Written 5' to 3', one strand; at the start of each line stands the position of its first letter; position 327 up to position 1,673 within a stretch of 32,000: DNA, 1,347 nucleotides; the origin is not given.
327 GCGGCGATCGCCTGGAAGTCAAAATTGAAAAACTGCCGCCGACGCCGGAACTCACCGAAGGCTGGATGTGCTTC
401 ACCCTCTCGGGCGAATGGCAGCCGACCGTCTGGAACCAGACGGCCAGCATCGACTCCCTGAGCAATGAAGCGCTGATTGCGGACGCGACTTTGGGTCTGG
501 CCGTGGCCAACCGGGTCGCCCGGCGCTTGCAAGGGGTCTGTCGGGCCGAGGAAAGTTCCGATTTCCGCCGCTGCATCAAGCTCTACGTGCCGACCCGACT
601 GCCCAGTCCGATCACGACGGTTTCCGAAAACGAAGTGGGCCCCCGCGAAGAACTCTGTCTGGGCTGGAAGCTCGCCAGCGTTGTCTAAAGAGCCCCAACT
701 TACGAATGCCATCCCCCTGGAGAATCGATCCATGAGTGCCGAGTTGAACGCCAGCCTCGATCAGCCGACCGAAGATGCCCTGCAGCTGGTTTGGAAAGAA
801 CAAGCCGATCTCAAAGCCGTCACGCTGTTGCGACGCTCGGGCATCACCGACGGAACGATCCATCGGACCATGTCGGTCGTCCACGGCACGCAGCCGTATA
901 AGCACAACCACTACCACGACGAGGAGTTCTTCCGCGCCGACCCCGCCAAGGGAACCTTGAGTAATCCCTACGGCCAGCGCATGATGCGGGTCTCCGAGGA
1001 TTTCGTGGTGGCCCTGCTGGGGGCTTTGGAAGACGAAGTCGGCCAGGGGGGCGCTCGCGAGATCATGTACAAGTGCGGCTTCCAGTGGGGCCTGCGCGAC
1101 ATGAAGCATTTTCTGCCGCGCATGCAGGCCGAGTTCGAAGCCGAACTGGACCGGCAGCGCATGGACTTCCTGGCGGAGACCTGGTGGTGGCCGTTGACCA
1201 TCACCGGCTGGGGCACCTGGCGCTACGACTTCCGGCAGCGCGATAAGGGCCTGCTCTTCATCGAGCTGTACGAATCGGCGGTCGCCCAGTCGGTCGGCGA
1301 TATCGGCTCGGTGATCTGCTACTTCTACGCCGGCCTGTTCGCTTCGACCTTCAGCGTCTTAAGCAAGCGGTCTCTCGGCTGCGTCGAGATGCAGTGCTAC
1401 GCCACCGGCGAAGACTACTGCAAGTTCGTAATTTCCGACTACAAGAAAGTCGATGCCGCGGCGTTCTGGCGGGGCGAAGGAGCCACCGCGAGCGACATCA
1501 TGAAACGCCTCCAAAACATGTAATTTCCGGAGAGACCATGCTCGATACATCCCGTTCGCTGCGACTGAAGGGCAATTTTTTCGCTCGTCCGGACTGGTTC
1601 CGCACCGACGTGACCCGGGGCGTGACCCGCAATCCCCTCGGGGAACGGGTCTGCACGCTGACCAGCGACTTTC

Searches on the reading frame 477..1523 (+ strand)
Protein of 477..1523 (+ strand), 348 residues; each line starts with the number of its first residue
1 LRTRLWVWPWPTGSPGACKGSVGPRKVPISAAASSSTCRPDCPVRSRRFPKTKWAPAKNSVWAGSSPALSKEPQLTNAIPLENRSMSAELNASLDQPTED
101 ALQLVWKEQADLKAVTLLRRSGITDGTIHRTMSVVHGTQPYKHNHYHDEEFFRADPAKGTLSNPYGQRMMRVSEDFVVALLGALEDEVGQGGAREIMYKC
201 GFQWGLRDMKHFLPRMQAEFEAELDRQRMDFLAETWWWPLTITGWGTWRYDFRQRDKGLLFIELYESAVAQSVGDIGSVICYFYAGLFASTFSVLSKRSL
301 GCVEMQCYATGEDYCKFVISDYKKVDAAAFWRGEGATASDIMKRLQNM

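Call 3: search_protein_families(library=pfam, proteins=[window:477-1523:+], max_evalue=0.1)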
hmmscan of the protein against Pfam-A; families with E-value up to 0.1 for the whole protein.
window:477-1523:+ (348 aa): 2 families
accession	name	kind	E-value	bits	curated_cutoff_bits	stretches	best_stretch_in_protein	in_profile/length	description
PF02830.23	V4R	-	4.6e-15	55.9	31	1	261-319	2-60/62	V4R domain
PF06505.16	XylR_N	-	0.00058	20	23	1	153-217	7-70/101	Activator of aromatic catabolism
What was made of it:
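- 732..1523 (+): V4R protein A (263 aa from ATG 732). PF02830 V4R, 55.9 bits (call 3).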
